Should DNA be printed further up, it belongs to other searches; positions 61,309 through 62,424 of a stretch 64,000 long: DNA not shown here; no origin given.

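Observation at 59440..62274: Complete diversity-generating retroelement with an unusual RT-then-TR layout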

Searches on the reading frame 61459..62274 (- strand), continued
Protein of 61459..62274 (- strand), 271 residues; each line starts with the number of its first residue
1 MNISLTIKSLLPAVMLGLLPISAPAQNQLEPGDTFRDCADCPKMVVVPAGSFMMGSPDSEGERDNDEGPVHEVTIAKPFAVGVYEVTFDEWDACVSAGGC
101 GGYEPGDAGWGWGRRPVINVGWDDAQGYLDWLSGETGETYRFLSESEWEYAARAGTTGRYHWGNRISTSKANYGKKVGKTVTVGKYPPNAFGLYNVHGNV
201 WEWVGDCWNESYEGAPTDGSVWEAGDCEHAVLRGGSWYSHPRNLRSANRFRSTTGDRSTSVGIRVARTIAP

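Call 75: search_solved_structures(query=window:61459-62274:-, max_evalue=1e-19, show_alignments=2)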
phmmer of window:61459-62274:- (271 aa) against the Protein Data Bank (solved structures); distinct sequences matched with E-value up to 1e-19: 7.
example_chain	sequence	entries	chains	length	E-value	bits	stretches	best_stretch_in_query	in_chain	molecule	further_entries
5hha_A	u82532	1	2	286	3.8e-66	226.8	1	28-268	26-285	PvdO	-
2aft_X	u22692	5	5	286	1.4e-20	77.2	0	115-267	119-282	Sulfatase modifying factor 1 | Sulfatase-modifying factor 1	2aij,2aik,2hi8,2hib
31dc_A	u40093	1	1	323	1.9e-20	76.8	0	115-267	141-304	Formylglycine-generating enzyme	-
2afy_X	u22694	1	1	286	4.8e-20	75.4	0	115-267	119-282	Sulfatase modifying factor 1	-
2aii_X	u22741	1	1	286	5e-20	75.4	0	115-267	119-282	Sulfatase modifying factor 1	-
1y1e_X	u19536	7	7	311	6.5e-20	75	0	115-267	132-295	C-alpha-formyglycine-generating enzyme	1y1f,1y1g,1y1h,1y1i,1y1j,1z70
5ssy_A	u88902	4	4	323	7.7e-20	74.7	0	115-267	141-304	Formylglycine-generating enzyme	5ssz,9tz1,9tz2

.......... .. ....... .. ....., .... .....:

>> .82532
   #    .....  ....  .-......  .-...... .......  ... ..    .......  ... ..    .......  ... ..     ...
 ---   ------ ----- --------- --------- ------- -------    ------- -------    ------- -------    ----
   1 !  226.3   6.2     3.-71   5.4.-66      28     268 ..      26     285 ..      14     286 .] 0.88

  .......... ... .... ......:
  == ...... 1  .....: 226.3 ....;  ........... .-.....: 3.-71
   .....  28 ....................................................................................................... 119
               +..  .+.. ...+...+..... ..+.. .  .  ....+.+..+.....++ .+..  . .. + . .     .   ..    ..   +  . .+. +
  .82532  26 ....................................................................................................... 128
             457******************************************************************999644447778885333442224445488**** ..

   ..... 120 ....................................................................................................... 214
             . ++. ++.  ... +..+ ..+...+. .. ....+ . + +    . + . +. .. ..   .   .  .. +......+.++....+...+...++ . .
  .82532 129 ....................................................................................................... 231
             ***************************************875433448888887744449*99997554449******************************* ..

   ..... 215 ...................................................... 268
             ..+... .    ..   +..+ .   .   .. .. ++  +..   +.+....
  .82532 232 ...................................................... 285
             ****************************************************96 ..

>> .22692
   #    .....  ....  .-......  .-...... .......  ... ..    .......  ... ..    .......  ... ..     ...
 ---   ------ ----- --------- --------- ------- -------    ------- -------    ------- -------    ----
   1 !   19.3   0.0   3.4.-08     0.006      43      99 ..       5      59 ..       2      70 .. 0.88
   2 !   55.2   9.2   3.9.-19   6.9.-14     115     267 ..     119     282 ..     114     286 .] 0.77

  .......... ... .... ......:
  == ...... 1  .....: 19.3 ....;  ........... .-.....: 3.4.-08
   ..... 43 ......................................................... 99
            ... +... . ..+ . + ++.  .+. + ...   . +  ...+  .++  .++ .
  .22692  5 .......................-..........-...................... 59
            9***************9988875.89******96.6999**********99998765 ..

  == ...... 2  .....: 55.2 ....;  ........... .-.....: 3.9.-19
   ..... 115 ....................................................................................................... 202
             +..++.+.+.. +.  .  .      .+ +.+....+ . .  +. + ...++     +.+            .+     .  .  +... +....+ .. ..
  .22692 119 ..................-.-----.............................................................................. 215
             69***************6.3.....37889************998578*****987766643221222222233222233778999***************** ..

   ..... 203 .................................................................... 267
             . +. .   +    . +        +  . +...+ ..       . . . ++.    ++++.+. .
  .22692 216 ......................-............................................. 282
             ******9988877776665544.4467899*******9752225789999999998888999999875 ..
